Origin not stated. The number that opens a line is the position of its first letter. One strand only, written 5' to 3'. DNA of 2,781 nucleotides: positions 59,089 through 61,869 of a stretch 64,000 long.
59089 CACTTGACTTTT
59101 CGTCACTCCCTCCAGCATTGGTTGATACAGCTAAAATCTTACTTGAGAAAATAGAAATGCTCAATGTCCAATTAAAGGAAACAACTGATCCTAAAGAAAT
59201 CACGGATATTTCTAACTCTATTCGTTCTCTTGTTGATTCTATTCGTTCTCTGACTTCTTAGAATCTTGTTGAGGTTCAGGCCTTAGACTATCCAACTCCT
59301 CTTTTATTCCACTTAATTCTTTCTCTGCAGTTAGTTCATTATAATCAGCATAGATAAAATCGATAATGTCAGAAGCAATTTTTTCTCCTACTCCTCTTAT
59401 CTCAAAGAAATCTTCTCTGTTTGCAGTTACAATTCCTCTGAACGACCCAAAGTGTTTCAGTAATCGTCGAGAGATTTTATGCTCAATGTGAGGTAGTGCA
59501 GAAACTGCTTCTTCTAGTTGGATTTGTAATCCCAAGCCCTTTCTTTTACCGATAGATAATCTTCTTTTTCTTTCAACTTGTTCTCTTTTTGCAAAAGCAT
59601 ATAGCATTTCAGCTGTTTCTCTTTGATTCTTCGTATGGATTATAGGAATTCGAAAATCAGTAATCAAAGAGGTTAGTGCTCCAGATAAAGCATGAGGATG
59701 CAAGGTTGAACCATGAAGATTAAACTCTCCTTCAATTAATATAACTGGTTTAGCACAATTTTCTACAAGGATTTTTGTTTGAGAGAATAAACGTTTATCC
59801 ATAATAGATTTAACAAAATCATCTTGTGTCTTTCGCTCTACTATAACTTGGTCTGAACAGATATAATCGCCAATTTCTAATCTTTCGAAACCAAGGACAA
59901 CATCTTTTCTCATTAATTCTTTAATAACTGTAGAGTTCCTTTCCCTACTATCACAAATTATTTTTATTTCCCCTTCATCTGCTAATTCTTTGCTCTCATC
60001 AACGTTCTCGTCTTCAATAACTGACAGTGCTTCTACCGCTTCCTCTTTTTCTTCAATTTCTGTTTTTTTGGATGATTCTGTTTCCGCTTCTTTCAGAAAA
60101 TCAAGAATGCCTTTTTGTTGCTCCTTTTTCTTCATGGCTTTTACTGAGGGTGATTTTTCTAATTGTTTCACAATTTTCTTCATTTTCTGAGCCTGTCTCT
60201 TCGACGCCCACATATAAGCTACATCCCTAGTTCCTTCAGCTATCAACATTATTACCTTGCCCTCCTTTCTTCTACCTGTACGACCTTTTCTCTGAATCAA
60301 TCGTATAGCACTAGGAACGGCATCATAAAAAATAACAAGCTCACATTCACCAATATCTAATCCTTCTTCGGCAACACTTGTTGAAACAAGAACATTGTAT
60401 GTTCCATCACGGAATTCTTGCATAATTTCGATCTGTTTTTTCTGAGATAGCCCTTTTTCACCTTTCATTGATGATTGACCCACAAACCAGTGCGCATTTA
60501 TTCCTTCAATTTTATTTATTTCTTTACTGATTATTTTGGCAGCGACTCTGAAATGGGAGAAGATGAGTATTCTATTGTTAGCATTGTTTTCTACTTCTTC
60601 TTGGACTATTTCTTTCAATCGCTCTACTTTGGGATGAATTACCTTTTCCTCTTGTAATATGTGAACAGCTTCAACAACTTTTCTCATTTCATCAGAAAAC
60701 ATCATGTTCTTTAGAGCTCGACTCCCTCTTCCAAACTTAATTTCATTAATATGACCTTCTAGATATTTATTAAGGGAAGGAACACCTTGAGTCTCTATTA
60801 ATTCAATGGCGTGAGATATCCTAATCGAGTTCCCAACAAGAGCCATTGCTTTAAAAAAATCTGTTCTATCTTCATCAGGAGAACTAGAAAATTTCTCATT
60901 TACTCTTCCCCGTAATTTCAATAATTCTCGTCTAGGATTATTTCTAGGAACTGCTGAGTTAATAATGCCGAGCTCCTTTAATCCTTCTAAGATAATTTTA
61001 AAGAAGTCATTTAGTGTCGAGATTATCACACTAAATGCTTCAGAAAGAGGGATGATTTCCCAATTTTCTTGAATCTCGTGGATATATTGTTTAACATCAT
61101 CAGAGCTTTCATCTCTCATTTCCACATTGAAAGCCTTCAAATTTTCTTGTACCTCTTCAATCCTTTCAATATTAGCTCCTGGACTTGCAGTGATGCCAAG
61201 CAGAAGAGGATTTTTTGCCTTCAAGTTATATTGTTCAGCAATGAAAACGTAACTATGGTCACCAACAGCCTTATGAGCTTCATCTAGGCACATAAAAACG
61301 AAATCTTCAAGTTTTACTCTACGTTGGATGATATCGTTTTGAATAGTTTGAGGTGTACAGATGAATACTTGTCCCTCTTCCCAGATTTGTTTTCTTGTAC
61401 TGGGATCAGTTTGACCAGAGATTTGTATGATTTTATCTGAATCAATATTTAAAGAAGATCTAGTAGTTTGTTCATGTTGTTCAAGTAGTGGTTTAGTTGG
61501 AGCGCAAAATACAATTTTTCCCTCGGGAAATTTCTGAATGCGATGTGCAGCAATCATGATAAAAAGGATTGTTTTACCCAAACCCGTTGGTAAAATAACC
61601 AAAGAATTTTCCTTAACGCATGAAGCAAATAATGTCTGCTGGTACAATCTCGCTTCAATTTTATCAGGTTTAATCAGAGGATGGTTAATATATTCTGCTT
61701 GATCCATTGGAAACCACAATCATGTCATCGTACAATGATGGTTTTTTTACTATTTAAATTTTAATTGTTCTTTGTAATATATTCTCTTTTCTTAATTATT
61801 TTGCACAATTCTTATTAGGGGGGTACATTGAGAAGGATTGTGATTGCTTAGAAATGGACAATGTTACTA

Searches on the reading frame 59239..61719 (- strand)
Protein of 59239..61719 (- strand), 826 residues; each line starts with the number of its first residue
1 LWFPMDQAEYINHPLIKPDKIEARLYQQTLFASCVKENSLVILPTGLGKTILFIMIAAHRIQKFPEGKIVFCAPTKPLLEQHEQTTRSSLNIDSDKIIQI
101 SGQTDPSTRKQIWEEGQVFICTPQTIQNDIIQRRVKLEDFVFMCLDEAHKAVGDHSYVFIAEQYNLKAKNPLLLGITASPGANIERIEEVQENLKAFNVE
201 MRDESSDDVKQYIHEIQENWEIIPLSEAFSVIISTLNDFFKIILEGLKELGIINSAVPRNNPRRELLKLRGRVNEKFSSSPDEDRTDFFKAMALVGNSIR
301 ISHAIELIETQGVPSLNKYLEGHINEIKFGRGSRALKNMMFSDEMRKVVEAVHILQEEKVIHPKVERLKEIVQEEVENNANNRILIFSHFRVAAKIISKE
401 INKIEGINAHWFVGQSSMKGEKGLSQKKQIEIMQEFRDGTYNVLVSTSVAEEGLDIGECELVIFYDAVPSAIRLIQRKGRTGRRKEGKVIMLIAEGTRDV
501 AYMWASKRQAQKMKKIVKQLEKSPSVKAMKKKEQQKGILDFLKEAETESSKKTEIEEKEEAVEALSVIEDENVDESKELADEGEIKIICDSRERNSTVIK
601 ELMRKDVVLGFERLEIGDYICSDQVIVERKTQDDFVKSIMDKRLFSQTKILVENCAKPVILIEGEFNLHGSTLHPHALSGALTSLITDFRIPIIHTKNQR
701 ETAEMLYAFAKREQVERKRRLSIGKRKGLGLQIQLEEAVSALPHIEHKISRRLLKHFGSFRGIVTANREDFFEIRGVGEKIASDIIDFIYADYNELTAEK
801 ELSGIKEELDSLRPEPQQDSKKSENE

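Call 75: search_protein_families(library=pfam, proteins=[window:59239-61719:-], max_evalue=0.01)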
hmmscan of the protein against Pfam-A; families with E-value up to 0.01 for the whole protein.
window:59239-61719:- (826 aa): 10 families
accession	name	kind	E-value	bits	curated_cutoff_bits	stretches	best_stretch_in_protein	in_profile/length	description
PF02732.21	ERCC4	-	4.2e-30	104.9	24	1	590-709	2-140/140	ERCC4 domain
PF00271.37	Helicase_C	-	4.4e-24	85.3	23.5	1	365-484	3-109/110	Helicase conserved C-terminal domain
PF00270.35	DEAD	-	2.7e-20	73.2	26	1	26-186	3-166/167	DEAD/DEAH box helicase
PF04851.21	ResIII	-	5.6e-19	69.1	22.5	1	21-180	2-162/164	Type III restriction enzyme, res subunit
PF21210.2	RNA_helicase_helical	-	5.3e-14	52.7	27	1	241-349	5-107/108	Putative ATP-dependent RNA helicase, helical bundle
PF12826.13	HHH_2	-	2e-07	31.5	27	1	742-792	8-58/64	Helix-hairpin-helix motif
PF14520.12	HHH_5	-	9.8e-07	29.6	27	1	739-788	4-54/57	Helix-hairpin-helix domain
PF22590.2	Cas3-like_C_2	-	8.7e-05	23.2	27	1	361-485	8-105/106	CRISPR-associated nuclease/helicase Cas3, C-terminal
PF00633.29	HHH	-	0.0072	16.6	24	0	759-788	1-30/30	Helix-hairpin-helix motif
PF00176.29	SNF2-rel_dom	-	0.0095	15.5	24.9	0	45-183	26-166/290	SNF2-related domain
